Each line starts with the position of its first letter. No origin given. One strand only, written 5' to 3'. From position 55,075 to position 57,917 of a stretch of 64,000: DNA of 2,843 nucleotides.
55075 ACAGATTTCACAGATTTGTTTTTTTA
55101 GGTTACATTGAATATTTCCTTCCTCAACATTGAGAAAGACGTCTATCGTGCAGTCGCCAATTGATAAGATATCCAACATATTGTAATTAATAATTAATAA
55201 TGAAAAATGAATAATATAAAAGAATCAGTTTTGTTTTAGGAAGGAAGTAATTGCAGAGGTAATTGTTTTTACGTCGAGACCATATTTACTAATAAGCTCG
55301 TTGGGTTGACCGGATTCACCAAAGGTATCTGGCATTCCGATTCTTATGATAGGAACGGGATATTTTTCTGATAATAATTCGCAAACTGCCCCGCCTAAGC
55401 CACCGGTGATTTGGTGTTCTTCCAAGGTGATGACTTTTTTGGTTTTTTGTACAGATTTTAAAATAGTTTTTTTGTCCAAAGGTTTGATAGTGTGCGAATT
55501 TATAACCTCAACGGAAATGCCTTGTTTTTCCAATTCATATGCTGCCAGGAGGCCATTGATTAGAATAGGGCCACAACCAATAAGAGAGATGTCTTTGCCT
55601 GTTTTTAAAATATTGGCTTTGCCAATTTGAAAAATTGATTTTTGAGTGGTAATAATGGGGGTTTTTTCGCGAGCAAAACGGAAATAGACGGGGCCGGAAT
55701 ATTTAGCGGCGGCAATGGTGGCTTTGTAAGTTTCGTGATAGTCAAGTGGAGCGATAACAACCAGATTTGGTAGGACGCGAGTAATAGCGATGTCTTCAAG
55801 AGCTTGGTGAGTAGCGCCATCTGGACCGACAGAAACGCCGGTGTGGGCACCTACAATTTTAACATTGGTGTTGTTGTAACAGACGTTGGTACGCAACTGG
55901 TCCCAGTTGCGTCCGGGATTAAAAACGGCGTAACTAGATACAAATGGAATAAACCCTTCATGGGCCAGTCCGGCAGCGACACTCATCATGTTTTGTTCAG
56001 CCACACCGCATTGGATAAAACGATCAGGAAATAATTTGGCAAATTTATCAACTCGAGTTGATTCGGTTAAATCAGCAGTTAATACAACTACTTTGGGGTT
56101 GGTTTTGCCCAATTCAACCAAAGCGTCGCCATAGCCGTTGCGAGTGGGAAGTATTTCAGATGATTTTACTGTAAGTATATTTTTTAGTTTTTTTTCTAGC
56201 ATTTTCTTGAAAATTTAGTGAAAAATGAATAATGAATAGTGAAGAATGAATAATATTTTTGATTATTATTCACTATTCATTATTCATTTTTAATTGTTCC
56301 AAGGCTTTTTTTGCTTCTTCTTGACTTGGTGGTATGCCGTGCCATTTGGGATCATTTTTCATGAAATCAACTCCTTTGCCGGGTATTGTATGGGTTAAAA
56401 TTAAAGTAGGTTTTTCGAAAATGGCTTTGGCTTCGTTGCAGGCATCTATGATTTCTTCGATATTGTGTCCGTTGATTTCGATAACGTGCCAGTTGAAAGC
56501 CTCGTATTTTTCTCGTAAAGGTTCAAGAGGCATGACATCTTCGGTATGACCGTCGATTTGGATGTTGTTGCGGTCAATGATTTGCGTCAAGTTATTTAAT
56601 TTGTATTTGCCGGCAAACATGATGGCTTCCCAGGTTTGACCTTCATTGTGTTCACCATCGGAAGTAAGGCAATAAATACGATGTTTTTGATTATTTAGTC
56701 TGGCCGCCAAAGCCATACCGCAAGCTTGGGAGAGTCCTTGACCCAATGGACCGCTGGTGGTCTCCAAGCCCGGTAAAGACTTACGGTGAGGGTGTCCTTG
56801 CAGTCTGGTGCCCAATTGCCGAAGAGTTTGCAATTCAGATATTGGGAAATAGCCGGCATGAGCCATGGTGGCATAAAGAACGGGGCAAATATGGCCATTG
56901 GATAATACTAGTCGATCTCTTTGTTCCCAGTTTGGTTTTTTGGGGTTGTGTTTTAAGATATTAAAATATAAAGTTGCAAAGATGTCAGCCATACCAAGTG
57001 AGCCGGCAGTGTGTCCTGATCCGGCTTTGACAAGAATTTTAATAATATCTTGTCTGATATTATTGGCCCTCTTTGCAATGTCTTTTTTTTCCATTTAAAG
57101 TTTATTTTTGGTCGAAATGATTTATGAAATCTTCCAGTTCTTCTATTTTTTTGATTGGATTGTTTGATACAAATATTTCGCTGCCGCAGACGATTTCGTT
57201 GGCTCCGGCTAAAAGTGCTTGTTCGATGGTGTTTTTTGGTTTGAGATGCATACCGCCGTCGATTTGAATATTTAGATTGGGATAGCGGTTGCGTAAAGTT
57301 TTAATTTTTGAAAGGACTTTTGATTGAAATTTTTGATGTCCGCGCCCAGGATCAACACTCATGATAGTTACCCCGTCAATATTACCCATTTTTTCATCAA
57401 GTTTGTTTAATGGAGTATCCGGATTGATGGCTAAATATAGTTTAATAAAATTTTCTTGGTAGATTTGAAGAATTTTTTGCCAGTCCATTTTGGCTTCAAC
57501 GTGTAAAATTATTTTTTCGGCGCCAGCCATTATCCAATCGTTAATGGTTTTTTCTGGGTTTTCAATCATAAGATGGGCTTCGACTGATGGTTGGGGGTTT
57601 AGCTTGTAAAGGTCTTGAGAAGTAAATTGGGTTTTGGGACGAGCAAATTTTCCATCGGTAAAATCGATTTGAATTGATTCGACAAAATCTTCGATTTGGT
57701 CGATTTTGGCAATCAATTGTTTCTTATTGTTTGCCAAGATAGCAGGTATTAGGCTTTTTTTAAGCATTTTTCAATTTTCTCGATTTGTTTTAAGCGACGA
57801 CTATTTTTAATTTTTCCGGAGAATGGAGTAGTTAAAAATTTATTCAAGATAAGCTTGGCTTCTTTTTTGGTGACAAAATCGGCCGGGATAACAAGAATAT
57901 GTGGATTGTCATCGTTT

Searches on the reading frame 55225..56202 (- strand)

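Call 49: search_protein_families(library=pfam, proteins=[window:55225-56202:-], max_evalue=0.001)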
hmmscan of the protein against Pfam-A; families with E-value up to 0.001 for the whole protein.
window:55225-56202:- (325 aa): 2 families
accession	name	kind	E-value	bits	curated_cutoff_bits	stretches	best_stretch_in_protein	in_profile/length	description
PF02779.29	Transket_pyr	-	3.2e-42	144.6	27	1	19-181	4-172/174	Transketolase, pyrimidine binding domain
PF02780.25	Transketolase_C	-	2.1e-33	115.3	25.9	1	194-314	1-124/124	Transketolase, C-terminal domain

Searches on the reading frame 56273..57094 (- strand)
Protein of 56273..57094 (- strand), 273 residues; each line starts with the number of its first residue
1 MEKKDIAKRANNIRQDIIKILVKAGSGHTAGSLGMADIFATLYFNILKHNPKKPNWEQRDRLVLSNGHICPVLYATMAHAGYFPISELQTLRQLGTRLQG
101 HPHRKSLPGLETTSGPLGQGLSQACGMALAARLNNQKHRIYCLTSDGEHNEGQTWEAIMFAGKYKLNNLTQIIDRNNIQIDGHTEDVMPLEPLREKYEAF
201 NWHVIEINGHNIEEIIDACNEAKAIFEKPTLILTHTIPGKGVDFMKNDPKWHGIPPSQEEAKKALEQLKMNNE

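Call 49: search_protein_families(library=pfam, proteins=[window:56273-57094:-], max_evalue=0.001)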
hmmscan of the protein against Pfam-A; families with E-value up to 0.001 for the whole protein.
window:56273-57094:- (273 aa): 3 families
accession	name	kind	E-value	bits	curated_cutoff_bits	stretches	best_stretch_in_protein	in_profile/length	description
PF00456.26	Transketolase_N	-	6e-67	226.4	22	1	9-271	5-278/334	Transketolase, thiamine diphosphate binding domain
PF13292.11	DXP_synthase_N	-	7.7e-13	48.8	21.2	1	1-181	13-176/274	1-deoxy-D-xylulose-5-phosphate synthase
PF00676.26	E1_dh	-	2.7e-10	40.1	22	1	99-232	86-220/300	Dehydrogenase E1 component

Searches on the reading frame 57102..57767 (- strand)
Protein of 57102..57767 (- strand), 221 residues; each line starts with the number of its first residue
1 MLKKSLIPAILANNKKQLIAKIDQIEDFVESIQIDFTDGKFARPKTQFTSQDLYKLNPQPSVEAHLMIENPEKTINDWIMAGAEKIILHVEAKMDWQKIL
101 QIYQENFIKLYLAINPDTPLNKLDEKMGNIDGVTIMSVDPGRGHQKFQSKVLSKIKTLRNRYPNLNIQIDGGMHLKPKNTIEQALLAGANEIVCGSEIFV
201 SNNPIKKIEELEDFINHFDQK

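Call 49: search_protein_families(library=pfam, proteins=[window:57102-57767:-], max_evalue=0.001)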
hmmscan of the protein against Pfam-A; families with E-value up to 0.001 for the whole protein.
window:57102-57767:- (221 aa): 1 family
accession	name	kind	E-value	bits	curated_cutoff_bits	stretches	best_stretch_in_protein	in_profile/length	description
PF00834.25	Ribul_P_3_epim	-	4.5e-38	131.1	21.1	1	7-199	3-198/198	Ribulose-phosphate 3 epimerase family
